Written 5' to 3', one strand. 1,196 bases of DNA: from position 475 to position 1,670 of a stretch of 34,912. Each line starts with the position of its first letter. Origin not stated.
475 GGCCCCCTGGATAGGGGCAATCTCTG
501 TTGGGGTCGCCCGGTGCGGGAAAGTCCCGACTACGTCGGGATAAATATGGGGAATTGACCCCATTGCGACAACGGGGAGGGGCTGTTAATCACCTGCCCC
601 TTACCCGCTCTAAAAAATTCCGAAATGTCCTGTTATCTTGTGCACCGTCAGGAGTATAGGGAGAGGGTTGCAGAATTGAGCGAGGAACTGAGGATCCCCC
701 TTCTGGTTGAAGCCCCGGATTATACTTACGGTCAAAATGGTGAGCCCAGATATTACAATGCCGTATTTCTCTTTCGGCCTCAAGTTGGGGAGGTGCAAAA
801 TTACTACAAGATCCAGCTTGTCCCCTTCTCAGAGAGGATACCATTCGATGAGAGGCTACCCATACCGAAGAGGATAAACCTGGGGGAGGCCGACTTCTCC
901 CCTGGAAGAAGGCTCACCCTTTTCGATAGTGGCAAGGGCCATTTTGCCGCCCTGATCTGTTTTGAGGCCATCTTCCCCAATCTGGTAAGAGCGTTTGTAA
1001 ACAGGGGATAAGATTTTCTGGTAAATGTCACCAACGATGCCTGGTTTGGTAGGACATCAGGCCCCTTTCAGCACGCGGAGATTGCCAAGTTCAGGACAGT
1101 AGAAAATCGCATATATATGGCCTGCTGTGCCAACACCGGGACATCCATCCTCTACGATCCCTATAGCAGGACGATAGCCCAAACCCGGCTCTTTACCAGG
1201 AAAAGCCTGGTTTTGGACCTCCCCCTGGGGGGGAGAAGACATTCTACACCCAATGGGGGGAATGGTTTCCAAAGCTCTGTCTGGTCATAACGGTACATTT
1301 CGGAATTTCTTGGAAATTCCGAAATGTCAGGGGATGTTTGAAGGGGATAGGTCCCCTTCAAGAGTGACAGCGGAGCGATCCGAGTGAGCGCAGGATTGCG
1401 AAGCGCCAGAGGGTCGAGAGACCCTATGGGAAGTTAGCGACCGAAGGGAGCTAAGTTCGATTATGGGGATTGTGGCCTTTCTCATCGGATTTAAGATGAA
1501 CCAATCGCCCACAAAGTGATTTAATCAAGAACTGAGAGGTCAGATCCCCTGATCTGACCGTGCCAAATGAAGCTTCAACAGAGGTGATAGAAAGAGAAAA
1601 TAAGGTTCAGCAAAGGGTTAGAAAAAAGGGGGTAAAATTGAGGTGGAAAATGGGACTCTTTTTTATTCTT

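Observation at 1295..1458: A ~165-nt structured repeat present twice, with compensatory base changes: candidate ncRNA or PATE-like mobile element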

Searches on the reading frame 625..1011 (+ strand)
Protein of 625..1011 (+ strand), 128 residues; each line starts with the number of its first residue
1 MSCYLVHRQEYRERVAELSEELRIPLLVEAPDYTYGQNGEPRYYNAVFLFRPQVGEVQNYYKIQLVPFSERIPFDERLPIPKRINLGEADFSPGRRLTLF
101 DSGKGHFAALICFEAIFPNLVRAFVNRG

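Call 18: search_protein_families(library=pfam, proteins=[window:625-1011:+])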
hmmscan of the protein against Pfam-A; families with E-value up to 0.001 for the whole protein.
window:625-1011:+ (128 aa): 1 family
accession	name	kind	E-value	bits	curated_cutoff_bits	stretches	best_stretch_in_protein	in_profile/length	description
PF00795.27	CN_hydrolase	-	3.2e-09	37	23.2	1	12-126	64-163/256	Carbon-nitrogen hydrolase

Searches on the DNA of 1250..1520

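Call 7: search_rna_families(source=window, start=1250, end=1520, threshold=evalue, max_evalue=10, show_alignments=3)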
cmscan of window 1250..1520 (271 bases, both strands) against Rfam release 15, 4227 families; matches with E-value up to 10: 7.
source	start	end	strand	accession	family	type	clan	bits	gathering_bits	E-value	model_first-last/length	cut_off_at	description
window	1293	1331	+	RF03217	mir-3167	Gene; miRNA;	-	19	86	0.58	1-59/59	no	mir-3167 microRNA precursor family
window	1334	1358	-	RF01785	blv_FSE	Cis-reg; frameshift_element;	-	18.5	34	0.29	1-27/27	no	ribosomal frameshift site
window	1295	1327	+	RF00696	mir-203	Gene; miRNA;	-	15.7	65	0.58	25-60/80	no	mir-203 microRNA precursor family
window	1326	1448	-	RF01956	NEAT1_2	Gene; lncRNA;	-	15.1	60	0.48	1-116/116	no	Nuclear enriched abundant transcript 1 conserved region 2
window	1298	1324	+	RF00884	MIR815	Gene; miRNA;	-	15.1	63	3.4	1-81/81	no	MIR815 microRNA precursor family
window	1295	1327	-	RF00696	mir-203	Gene; miRNA;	-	14.1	65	1.6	25-60/80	no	mir-203 microRNA precursor family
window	1326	1451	+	RF02937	Clostridiales-2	Gene; sRNA;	-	11.9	58.6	4.2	1-82/82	no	Clostridiales-2 RNA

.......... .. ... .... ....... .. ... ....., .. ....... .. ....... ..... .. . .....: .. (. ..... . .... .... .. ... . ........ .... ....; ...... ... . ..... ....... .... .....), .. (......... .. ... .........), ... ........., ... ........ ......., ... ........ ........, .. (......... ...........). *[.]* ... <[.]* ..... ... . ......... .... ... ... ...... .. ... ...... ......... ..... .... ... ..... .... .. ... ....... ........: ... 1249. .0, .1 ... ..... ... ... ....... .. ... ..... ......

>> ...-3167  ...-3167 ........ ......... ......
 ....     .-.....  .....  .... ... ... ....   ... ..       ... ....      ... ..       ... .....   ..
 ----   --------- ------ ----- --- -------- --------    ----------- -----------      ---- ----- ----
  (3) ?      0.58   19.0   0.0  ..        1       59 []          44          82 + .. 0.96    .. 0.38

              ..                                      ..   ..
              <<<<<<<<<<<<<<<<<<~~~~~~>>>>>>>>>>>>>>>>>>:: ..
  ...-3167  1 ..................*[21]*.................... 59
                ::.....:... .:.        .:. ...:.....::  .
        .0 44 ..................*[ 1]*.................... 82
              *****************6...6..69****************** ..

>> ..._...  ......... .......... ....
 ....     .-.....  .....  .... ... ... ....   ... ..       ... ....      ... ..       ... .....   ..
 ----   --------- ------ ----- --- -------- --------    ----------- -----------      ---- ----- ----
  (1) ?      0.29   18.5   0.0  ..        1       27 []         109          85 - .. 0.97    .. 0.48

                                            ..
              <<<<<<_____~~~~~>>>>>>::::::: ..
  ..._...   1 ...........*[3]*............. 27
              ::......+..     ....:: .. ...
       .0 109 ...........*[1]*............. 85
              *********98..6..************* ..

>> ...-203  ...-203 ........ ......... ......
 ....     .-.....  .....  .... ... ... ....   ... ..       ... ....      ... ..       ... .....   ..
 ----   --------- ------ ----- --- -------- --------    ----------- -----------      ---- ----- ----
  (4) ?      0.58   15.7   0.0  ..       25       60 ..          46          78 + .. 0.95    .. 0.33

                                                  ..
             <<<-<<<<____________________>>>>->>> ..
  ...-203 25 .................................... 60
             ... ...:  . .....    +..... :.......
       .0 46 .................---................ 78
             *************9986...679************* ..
